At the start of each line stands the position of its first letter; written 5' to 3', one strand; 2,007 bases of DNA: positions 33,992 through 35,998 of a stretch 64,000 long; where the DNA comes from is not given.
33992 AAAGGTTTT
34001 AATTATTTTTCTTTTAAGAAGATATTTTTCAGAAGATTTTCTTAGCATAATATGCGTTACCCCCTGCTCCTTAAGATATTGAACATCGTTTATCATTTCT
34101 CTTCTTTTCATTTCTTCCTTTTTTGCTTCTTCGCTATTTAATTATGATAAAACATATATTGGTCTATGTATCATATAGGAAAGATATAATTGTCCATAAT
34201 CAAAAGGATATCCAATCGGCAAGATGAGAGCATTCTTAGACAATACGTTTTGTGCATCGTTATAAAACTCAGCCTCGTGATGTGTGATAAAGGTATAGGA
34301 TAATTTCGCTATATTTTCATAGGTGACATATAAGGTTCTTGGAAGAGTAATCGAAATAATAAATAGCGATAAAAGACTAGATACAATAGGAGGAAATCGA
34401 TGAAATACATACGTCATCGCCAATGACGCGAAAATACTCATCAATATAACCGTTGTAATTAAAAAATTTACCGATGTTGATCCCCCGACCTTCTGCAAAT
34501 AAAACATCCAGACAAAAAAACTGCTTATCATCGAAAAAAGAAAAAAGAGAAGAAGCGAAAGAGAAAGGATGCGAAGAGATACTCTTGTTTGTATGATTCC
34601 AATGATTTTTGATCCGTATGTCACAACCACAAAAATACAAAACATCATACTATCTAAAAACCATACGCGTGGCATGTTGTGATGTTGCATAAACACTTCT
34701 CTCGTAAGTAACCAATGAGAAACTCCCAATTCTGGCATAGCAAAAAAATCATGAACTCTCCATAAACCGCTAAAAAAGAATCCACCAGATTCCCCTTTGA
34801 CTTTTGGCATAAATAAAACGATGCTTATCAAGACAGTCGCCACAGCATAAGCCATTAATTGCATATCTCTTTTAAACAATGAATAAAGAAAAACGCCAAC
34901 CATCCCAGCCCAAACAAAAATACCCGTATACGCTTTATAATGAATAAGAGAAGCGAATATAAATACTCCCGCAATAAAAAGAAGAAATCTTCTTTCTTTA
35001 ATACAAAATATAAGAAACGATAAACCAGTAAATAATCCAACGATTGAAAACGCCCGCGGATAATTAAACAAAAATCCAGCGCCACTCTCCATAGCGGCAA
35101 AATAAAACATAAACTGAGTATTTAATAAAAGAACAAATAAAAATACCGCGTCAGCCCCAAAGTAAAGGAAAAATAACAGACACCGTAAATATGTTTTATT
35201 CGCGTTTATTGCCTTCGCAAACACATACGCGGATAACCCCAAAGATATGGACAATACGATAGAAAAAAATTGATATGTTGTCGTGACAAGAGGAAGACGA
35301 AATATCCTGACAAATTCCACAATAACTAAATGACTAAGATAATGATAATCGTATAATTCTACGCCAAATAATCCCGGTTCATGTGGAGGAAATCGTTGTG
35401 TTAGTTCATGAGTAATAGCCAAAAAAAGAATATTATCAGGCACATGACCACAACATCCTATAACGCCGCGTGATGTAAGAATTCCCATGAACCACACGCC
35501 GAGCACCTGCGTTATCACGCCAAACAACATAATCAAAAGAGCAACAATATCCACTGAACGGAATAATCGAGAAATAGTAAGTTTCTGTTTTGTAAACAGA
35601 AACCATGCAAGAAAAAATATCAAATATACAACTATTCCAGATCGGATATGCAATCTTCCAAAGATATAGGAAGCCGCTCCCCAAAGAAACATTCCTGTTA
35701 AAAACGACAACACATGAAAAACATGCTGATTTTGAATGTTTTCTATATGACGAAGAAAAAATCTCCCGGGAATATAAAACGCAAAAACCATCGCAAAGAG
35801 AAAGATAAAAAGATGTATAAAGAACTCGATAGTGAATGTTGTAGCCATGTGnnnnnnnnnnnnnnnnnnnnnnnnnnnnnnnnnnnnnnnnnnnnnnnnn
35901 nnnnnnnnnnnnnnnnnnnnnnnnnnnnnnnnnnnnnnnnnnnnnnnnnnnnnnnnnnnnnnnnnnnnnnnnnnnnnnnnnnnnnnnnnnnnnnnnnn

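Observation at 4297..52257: Very large array of about 22 GT-C-like polytopic membrane glycosyltransferase genes within 48 kb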

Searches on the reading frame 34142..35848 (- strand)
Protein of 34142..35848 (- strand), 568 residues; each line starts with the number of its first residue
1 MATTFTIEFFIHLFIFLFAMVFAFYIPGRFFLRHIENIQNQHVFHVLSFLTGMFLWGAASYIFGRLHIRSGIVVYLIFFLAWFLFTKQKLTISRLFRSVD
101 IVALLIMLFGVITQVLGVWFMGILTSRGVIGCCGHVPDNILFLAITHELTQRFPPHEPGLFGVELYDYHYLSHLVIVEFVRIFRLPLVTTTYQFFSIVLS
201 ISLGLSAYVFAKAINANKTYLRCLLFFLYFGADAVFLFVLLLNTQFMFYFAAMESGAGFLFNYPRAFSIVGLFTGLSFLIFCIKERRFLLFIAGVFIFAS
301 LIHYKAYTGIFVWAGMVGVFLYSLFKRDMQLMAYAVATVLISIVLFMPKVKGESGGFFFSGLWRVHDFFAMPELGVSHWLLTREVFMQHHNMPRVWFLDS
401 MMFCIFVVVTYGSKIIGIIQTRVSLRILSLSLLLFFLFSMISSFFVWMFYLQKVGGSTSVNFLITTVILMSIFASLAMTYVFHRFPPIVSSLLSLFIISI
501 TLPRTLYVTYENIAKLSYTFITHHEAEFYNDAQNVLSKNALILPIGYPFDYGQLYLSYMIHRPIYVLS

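Call 5: search_protein_families(library=pfam, max_evalue=0.01, proteins=[window:34142-35848:-])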
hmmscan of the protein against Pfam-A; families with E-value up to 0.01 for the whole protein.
window:34142-35848:- (568 aa): 0 families

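Call 18: search_protein_families(library=ncbifam, max_evalue=0.01, proteins=[window:34142-35848:-])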
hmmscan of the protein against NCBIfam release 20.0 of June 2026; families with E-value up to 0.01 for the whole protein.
window:34142-35848:- (568 aa): 0 families

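Call 31: find_homologous_proteins(query=window:34142-35848:-, max_evalue=0.00001)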
Query window:34142-35848:- (568 aa): 15 proteins with E <= 0.00001 among 8000 candidates.
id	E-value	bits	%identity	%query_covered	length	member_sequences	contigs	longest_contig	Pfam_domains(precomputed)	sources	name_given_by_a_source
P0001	0.0e+0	1230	100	100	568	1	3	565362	-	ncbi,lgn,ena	-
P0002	0.0e+0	1029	84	97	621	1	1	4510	-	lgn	-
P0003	1.7e-144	501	44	100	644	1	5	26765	-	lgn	-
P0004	7.8e-140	486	45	100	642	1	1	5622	-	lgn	-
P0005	1.3e-124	435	43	100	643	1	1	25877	-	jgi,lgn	-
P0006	1.4e-124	435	41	100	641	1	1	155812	-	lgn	-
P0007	8.5e-124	433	41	100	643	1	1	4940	-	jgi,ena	-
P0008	9.5e-124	433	42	100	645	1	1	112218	-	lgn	-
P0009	2.8e-113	398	42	84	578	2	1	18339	-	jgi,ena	-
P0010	2.5e-96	342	35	95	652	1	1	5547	-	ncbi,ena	-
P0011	2.6e-95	339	36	95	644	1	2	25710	-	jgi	-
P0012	2.7e-83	299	34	88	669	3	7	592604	-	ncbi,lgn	-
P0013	1.5e-80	290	32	100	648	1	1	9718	-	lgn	-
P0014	3.3e-78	282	33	91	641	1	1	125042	-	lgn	-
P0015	1.2e-59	221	28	98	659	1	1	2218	-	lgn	-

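Call 47: predict_structure(alignment_id=A3)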
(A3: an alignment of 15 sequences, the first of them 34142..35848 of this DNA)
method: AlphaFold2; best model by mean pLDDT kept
length: 568 residues; sequences in the alignment: 15
mean_pLDDT: 80.7   pTM: 0.86
mean pLDDT of the five models: 80.7, 78.7, 78.2, 75.2, 75.1
residues with pLDDT >= 90: 212; 70-90: 226; 50-70: 90; < 50: 40
segments of 3 or more residues with pLDDT < 50: 159-165, 247-252, 351-360, 453-456, 544-551, 566-568
pLDDT, mean of each block of 10 residues (from residue 1): 78 94 93 74 91 94 90 93 82 71 93 85 75 57 80 62 55 92 90 92 95 92 93 65 53 63 87 96 89 94 87 95 95 96 79 41 75 77 90 90 86 86 90 94 78 54 84 93 89 85 79 71 78 77 48 58 53
secondary structure, 60 per line:
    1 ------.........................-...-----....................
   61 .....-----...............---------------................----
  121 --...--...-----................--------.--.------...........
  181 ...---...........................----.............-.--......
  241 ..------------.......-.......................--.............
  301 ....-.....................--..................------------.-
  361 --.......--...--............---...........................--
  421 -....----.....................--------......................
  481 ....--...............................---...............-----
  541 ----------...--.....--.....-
elements in order: H7-31 H41-65 H71-85 H101-116 E123-125 E128-130 H136-151 H170-183 H187-213 H218-230 H235-242 H256-261 H263-285 H288-304 H306-326 H329-346 H363-369 H377-388 H392-418 H422-425 H430-449 H459-484 H487-517 H523-535 H556-560 H563-567

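Call 84: search_protein_representatives(alignment_id=A3)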
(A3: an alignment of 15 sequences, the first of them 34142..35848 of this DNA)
Query: 15 sequences, 643 profile positions. Proteins with E-value up to 0.001 (for the whole library): 1492; up to 1e-10: 1174; up to 1e-30: 663. The best 150 are listed.
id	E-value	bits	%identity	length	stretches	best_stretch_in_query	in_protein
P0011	2.0e-259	878.9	-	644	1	1-641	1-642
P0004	7.7e-254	860.5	-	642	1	1-641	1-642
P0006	3.6e-250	848.4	-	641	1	1-641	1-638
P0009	1.3e-246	836.6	-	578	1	66-642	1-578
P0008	3.4e-246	835.2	-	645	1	1-642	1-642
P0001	3.6e-236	802.1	-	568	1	1-566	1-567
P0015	9.9e-220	747.8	-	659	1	2-642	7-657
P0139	3.5e-215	732.8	-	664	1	1-641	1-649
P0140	2.6e-212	723.3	-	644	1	4-641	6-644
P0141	5.5e-205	699.1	-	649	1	2-639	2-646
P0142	1.3e-204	697.9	-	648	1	4-640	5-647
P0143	1.5e-202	691.1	-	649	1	1-641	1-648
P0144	8.6e-202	688.5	-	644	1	7-640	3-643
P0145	7.1e-199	678.9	-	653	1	2-641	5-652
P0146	2.0e-195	667.5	-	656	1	2-642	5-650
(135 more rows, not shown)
